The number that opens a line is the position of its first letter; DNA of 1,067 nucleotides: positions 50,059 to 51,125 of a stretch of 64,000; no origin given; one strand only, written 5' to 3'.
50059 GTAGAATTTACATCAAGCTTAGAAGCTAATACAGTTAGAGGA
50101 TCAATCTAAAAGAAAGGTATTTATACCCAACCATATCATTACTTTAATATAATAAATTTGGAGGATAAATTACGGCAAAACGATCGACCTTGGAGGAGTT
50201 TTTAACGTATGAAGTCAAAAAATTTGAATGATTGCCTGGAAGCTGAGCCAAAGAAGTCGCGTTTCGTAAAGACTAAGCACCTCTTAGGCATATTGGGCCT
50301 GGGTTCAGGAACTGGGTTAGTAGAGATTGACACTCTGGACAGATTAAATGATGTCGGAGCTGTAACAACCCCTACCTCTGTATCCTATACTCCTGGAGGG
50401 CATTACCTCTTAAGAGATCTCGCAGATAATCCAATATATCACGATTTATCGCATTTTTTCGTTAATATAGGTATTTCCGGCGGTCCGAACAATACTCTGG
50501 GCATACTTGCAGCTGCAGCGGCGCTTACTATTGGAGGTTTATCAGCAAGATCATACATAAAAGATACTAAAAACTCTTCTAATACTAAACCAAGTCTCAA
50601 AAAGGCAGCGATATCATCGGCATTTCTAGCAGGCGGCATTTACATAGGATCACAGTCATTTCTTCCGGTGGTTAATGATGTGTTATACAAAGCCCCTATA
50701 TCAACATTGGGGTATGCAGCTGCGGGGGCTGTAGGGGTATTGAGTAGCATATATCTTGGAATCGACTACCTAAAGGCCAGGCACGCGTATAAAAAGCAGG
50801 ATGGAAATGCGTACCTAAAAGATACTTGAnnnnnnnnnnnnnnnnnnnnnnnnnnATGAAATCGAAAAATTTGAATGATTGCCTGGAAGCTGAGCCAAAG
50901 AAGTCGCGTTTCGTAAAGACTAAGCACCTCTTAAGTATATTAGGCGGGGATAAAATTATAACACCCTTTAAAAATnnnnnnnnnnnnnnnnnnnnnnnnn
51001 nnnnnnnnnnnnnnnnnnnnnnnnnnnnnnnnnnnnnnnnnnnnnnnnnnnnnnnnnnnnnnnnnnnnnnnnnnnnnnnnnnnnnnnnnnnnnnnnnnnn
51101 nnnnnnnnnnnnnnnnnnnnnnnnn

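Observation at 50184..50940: Two unrelated genes 650 nt apart share a near-identical ~90-nt 5' module (RBS plus first 26-34 codons)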

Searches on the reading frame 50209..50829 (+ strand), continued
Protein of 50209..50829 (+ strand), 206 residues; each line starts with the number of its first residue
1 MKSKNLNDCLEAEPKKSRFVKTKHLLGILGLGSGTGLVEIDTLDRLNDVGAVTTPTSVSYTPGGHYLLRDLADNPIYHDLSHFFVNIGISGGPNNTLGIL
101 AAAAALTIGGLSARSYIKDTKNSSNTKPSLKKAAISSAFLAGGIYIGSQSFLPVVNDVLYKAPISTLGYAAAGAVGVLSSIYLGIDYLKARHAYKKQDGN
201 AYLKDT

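Call 74: list_cluster_members(proteins=[window:50209-50829:+, window:50856-51461:+, P0019, P0024, L021:1291-1899:+, window:49587-50087:+])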
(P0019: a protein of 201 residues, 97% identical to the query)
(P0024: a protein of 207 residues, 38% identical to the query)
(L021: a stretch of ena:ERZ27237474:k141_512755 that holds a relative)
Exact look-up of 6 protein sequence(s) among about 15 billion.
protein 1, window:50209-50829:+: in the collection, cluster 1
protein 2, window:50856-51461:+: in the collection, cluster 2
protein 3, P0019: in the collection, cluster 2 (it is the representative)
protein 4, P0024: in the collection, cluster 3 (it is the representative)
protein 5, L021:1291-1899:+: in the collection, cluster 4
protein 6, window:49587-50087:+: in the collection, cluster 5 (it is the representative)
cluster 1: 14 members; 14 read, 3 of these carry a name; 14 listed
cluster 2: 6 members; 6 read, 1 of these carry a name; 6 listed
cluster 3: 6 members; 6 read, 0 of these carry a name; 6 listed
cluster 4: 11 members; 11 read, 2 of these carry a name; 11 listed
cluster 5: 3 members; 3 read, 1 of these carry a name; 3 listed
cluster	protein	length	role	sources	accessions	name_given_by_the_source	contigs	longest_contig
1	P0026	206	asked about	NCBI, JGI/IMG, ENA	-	hypothetical protein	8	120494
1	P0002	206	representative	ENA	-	-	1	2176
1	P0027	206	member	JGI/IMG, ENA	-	hypothetical protein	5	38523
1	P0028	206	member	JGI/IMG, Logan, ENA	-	hypothetical protein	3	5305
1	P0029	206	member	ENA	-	-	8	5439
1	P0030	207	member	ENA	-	-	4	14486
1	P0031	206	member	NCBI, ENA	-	-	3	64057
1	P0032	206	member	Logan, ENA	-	-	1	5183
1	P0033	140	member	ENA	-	-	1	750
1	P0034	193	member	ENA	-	-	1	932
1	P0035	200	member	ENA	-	-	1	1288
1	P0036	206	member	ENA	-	-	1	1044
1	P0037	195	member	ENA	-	-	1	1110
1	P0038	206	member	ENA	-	-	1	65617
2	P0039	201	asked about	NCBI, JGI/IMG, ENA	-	predicted nucleotidyltransferase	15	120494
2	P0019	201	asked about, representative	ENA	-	-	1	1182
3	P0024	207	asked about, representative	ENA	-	-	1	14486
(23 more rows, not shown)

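Call 87: find_related_loci(query=A1, collection=metagenome_contigs, flank=4000)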
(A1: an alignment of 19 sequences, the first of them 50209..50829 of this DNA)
Query A1 (206 aa) in metagenome_contigs; peptide patterns used: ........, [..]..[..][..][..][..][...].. (x = any residue, [..] = any of these).
65 stretches matched a pattern; 1 encode a relative of the query (tblastn E <= 1e-3); 1 distinct loci.
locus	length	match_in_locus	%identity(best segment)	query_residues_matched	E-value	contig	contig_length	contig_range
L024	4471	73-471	59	71-198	3e-46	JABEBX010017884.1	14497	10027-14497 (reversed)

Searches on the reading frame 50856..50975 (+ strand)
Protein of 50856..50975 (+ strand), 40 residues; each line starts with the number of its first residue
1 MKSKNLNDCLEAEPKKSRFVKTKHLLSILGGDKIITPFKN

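Call 44: find_homologous_proteins(query=window:50856-50975:+, max_evalue=10)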
Query seq(40 aa): no candidate shares three 5-residue words with the query. No homologue found.

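Call 69: search_protein_representatives(protein=window:50856-50975:+)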
Query: 40 residues. Proteins with E-value up to 0.001 (for the whole library): 1; up to 1e-10: 0; up to 1e-30: 0. The best 1 are listed.
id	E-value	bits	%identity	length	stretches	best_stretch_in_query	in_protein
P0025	3.2e-06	41.9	38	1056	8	6-29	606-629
